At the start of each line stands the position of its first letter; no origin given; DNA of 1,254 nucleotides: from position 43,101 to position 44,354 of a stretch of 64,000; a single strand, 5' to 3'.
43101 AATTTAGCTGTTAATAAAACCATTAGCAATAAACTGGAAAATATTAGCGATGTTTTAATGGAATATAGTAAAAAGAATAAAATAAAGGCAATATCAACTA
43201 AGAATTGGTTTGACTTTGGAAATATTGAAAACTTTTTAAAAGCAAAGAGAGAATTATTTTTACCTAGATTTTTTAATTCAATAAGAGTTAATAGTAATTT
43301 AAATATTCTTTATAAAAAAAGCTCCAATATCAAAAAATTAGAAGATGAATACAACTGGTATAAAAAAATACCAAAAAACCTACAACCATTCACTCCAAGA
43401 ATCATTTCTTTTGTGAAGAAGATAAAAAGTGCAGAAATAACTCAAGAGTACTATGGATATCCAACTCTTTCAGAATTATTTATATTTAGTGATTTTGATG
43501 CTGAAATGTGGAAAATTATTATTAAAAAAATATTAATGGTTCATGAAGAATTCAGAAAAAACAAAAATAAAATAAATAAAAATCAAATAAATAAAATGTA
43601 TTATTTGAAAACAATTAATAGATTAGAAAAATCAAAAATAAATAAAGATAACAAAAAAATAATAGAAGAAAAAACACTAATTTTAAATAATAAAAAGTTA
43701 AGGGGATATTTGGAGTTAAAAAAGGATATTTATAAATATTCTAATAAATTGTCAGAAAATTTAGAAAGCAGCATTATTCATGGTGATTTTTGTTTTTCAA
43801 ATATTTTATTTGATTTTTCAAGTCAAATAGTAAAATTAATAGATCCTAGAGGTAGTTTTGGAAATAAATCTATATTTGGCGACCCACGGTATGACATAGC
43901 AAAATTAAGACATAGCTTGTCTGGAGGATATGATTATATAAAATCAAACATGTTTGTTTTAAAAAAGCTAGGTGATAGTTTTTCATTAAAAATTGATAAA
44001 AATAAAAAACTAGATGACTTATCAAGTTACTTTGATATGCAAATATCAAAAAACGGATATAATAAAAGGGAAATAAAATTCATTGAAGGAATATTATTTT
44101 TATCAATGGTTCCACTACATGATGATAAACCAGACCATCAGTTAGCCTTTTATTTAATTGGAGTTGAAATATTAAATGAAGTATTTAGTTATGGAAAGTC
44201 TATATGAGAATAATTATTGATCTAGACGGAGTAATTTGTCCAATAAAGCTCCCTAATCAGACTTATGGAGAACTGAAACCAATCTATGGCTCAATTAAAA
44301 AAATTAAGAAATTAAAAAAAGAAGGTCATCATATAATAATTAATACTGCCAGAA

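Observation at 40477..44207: Wzt with a C-terminal extension followed directly by a methyltransferase and a kinase-domain protein: possible chain-capping and cap-recognition logic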

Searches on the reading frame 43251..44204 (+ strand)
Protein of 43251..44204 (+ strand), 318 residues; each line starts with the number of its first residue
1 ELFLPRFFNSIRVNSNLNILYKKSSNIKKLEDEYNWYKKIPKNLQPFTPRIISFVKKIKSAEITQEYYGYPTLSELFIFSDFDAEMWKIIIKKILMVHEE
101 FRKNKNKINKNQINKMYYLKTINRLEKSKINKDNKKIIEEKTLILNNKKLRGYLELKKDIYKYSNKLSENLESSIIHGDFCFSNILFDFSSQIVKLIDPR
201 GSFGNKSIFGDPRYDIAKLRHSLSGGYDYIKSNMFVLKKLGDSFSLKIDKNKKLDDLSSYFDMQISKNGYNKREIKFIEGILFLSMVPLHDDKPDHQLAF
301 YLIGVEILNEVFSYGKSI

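Call 43: search_solved_structures(query=A5, max_evalue=1, show_alignments=0)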
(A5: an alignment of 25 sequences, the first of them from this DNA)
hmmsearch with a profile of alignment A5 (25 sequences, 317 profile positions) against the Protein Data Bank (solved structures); distinct sequences matched with E-value up to 1: 2.
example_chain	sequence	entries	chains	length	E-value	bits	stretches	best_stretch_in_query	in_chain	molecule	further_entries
1z9x_A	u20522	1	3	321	0.24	13.8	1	80-171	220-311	Death-associated protein kinase 2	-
6fuc_A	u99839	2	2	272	0.47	12.9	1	166-208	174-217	Aminoglycoside phosphotransferase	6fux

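Call 54: predict_structure(alignment_id=A5)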
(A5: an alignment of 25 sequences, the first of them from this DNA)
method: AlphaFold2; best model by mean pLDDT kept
length: 318 residues; sequences in the alignment: 25
mean_pLDDT: 89.8   pTM: 0.89
mean pLDDT of the five models: 89.8, 89.4, 87.8, 87.8, 87.1
residues with pLDDT >= 90: 227; 70-90: 71; 50-70: 17; < 50: 3
segments of 3 or more residues with pLDDT < 50: none
pLDDT, mean of each block of 10 residues (from residue 1): 59 90 90 91 95 95 93 91 92 97 90 89 92 91 95 95 93 90 93 87 68 95 90 94 92 84 96 96 91 92 96 70
secondary structure, 60 per line:
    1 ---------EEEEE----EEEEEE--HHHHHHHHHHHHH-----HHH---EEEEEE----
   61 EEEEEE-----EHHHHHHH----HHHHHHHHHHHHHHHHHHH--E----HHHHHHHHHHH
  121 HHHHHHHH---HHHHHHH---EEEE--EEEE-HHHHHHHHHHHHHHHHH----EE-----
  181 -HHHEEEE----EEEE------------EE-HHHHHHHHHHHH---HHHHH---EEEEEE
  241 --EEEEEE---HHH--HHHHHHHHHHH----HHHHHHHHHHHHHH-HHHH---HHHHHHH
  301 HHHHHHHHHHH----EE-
elements in order: E10-14 E19-24 H27-39 E51-56 E61-66 H73-79 H84-102 H110-128 H132-138 E142-145 E148-151 H153-169 E185-188 E193-196 H212-223 H227-231 E235-240 E243-248 H257-267 H272-285 H287-290 H294-311
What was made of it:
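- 42570..44207 (+): Bifunctional nucleotidyltransferase (residues 5-228) fused to an APH-fold small-molecule kinase (residues about 228-545; HGD at 404-406). First gene of a precursor-activation cassette. The kinase-domain model has pLDDT 89.8 (call 54).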

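Call 58: fold_search(model_id=the predicted structure, library=pdb)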
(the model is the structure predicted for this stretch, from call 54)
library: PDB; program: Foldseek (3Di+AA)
matches with E <= 10: 2000; with E <= 0.001: 102
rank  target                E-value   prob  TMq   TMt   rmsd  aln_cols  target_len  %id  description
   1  4h05_B                1.4e-06  1.00  0.47  0.54   7.7       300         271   13  Crystal structure of aminoglycoside-3'-phosphotransferase of type VIII (released 2014-04-09)
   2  4feu_C                8.9e-06  1.00  0.34  0.41  11.5       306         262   14  Crystal structure of the aminoglycoside phosphotransferase APH(3')-Ia, with substrate kanamycin and small molecule inh (released 2012-06-20)
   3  4feu_B                1.2e-05  1.00  0.38  0.45  11.1       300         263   14  Crystal structure of the aminoglycoside phosphotransferase APH(3')-Ia, with substrate kanamycin and small molecule inh (released 2012-06-20)
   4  4ej7_A                1.3e-05  1.00  0.37  0.43  11.1       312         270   13  Crystal structure of the aminoglycoside phosphotransferase APH(3')-Ia, ATP-bound (released 2012-04-18)
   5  4few_D                1.4e-05  1.00  0.39  0.46  10.9       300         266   14  Crystal structure of the aminoglycoside phosphotransferase APH(3')-Ia, with substrate kanamycin and small molecule inh (released 2012-06-20)
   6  4ej7_C                1.5e-05  1.00  0.40  0.46   9.3       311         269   14  Crystal structure of the aminoglycoside phosphotransferase APH(3')-Ia, ATP-bound (released 2012-04-18)
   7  4fex_C                1.5e-05  1.00  0.39  0.46  10.7       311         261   14  Crystal structure of the aminoglycoside phosphotransferase APH(3')-Ia, with substrate kanamycin and small molecule inh (released 2012-06-20)
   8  4feu_F                1.5e-05  1.00  0.40  0.51  11.3       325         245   13  Crystal structure of the aminoglycoside phosphotransferase APH(3')-Ia, with substrate kanamycin and small molecule inh (released 2012-06-20)
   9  4feu_D                1.5e-05  1.00  0.35  0.44  10.9       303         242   16  Crystal structure of the aminoglycoside phosphotransferase APH(3')-Ia, with substrate kanamycin and small molecule inh (released 2012-06-20)
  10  4gki_A                2.5e-05  1.00  0.37  0.43  11.0       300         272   14  Crystal structure of the aminoglycoside phosphotransferase APH(3')-Ia, with substrate kanamycin and small molecule inh (released 2012-09-05)
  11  4fev_A                2.5e-05  1.00  0.35  0.42  11.4       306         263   13  Crystal structure of the aminoglycoside phosphotransferase APH(3')-Ia, with substrate kanamycin and small molecule inh (released 2012-06-20)
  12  4fex_B                2.5e-05  1.00  0.36  0.42  11.2       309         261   15  Crystal structure of the aminoglycoside phosphotransferase APH(3')-Ia, with substrate kanamycin and small molecule inh (released 2012-06-20)
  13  4few_A                2.8e-05  1.00  0.39  0.45   9.3       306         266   15  Crystal structure of the aminoglycoside phosphotransferase APH(3')-Ia, with substrate kanamycin and small molecule inh (released 2012-06-20)
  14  4feu_E                2.8e-05  1.00  0.36  0.43  11.4       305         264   13  Crystal structure of the aminoglycoside phosphotransferase APH(3')-Ia, with substrate kanamycin and small molecule inh (released 2012-06-20)
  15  4gkh_G                2.9e-05  1.00  0.38  0.44  10.6       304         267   16  Crystal structure of the aminoglycoside phosphotransferase APH(3')-Ia, with substrate kanamycin and small molecule inh (released 2012-09-05)
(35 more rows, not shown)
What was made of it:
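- Its fold matches APH enzymes (call 58).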
